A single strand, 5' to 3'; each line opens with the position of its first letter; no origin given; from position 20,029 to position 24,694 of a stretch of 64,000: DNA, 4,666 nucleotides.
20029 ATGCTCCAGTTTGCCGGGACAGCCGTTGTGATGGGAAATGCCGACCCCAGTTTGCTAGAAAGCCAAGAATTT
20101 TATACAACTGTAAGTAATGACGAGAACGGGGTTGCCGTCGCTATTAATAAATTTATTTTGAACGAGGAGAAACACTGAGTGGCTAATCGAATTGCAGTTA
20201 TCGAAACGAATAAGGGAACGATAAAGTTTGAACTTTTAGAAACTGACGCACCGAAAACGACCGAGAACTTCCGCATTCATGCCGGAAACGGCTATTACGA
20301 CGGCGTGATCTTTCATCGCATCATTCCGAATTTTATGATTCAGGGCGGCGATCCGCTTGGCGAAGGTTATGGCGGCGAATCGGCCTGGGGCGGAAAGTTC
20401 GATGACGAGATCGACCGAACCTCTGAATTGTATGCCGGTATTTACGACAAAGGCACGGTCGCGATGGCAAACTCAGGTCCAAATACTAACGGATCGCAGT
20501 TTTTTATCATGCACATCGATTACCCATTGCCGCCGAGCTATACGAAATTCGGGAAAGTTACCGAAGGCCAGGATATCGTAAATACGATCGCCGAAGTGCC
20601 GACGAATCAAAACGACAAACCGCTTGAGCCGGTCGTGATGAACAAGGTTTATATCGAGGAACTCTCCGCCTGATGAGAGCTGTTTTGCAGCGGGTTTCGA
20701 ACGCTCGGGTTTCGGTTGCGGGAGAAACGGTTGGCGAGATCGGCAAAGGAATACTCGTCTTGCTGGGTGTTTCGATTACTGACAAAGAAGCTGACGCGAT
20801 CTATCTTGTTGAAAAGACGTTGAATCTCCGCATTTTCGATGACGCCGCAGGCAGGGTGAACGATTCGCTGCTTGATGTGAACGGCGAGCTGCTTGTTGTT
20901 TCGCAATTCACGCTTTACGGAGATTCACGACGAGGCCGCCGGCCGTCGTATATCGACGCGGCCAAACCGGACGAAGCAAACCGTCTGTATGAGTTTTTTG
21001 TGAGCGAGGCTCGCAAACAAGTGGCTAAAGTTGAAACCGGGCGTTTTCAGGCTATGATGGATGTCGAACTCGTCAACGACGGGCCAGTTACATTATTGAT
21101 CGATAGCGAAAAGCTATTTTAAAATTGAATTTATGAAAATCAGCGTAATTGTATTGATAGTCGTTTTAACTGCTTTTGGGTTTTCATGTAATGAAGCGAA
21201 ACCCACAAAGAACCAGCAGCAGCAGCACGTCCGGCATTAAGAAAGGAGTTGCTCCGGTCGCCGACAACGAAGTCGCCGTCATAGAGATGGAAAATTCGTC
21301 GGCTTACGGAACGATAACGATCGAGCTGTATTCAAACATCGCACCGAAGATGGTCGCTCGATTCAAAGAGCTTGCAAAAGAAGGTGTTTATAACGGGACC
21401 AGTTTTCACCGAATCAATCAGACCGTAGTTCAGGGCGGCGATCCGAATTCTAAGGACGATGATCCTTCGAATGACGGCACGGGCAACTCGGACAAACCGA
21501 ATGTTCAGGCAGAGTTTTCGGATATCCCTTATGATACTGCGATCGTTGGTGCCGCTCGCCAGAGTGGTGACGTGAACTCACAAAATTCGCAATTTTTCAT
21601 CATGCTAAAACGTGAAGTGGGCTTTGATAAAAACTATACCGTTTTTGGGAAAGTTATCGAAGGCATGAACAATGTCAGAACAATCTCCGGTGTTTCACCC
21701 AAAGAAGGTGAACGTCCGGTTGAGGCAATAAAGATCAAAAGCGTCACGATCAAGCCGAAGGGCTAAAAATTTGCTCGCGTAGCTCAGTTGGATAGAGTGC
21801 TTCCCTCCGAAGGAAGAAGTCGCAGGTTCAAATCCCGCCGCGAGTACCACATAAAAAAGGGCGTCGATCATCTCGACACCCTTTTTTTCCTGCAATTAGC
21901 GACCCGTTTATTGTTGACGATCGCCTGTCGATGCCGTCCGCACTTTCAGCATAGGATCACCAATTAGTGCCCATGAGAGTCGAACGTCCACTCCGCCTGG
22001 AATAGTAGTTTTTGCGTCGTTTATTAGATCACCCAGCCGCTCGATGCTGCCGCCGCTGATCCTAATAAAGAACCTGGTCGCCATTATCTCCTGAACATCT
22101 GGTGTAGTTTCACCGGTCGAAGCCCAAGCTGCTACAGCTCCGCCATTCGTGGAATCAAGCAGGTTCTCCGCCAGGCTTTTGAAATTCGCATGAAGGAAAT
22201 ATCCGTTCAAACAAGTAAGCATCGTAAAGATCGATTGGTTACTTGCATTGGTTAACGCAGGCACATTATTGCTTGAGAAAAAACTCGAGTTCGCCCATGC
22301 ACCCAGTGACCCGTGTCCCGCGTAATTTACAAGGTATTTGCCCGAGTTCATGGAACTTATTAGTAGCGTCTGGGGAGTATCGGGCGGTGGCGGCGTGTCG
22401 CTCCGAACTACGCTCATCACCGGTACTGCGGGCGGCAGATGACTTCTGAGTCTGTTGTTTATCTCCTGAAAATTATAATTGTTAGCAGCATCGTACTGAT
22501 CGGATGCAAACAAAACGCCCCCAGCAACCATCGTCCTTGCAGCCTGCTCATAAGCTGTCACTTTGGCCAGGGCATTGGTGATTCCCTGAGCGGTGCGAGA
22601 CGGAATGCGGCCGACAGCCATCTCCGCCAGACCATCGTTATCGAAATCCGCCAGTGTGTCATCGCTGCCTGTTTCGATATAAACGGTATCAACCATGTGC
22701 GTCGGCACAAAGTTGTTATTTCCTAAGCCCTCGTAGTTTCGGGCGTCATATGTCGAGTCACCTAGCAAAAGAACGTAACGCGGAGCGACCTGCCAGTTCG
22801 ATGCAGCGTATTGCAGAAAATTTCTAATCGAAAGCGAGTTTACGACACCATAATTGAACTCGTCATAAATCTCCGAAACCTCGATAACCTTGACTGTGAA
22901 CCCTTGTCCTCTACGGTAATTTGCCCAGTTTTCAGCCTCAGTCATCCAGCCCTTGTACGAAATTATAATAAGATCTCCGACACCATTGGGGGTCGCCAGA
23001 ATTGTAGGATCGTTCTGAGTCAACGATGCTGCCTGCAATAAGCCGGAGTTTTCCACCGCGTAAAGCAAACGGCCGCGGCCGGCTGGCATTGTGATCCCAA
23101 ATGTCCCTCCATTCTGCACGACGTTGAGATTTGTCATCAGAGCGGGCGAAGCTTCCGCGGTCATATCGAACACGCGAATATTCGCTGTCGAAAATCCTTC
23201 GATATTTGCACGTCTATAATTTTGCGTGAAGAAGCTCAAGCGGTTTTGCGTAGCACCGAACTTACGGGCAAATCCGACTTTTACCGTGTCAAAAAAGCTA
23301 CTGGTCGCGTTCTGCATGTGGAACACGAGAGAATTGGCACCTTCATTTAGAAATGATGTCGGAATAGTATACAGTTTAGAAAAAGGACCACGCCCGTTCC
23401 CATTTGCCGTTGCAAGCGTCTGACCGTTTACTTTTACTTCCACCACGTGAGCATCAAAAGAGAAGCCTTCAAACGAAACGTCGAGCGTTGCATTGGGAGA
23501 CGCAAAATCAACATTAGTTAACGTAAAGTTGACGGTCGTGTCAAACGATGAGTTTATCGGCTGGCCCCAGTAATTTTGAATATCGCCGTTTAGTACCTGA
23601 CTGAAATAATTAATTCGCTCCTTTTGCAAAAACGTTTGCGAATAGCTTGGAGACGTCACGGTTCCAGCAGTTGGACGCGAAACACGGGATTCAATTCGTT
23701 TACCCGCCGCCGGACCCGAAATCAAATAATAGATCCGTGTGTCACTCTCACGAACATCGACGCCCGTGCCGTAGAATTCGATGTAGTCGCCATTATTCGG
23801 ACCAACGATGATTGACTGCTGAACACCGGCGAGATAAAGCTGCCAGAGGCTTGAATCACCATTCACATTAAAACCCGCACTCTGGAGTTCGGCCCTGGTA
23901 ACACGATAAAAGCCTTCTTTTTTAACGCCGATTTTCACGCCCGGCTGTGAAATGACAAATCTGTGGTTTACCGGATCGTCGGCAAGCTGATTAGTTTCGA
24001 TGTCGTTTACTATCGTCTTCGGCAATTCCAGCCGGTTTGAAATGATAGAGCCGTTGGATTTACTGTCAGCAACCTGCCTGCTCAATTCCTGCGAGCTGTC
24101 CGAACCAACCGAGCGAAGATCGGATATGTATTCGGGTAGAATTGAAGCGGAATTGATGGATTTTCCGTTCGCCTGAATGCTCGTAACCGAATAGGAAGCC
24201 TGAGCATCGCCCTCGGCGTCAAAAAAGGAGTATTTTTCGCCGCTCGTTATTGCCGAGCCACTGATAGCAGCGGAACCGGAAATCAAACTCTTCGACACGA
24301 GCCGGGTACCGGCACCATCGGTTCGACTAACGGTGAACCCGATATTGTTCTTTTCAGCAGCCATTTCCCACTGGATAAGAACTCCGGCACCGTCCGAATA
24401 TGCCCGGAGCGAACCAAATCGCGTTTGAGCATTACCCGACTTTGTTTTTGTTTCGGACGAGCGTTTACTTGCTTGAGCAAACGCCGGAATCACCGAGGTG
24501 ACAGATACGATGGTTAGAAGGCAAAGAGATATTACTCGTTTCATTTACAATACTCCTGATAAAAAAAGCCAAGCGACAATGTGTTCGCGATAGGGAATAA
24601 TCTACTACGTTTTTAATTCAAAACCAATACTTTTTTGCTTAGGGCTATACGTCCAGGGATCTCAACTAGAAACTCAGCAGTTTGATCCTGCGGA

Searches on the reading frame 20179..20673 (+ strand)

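Call 46: search_protein_families(library=pfam, proteins=[window:20179-20673:+], max_evalue=0.001)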
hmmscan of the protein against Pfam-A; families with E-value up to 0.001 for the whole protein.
window:20179-20673:+ (164 aa): 1 family
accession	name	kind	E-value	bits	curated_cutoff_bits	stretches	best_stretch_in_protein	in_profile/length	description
PF00160.26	Pro_isomerase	-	2.6e-42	145.2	21.7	1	7-157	3-157/159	Cyclophilin type peptidyl-prolyl cis-trans isomerase/CLD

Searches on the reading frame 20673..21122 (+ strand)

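Call 46: search_protein_families(library=pfam, proteins=[window:20673-21122:+], max_evalue=0.001)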
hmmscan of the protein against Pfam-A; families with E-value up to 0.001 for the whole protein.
window:20673-21122:+ (149 aa): 1 family
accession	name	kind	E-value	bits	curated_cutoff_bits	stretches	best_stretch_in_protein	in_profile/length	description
PF02580.21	Tyr_Deacylase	-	1.6e-58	197.6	25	1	2-144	1-144/144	D-Tyr-tRNA(Tyr) deacylase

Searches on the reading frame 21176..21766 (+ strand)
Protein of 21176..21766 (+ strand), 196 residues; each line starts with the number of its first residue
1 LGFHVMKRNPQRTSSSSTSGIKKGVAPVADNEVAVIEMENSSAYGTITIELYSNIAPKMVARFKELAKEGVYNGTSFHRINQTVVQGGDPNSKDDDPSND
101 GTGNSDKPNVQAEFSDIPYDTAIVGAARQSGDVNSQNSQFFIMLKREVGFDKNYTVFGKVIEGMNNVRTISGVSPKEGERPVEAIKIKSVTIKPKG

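Call 46: search_protein_families(library=pfam, proteins=[window:21176-21766:+], max_evalue=0.001)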
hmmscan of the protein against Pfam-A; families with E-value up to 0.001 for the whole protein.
window:21176-21766:+ (196 aa): 1 family
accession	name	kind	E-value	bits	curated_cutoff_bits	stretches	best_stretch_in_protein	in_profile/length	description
PF00160.26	Pro_isomerase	-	1.3e-37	129.9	21.7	1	36-191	2-158/159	Cyclophilin type peptidyl-prolyl cis-trans isomerase/CLD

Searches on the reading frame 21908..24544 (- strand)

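Call 47: search_protein_families(library=pfam, proteins=[window:21908-24544:-], max_evalue=0.001)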
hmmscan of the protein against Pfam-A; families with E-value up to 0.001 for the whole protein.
window:21908-24544:- (878 aa): 2 families
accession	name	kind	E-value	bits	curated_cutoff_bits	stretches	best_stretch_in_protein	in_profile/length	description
PF01364.23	Peptidase_C25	-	2.7e-73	247.8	23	1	526-868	2-374/374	Peptidase family C25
PF14683.12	CBM-like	-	0.00049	20.5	27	0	328-420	52-157/160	Polysaccharide lyase family 4, domain III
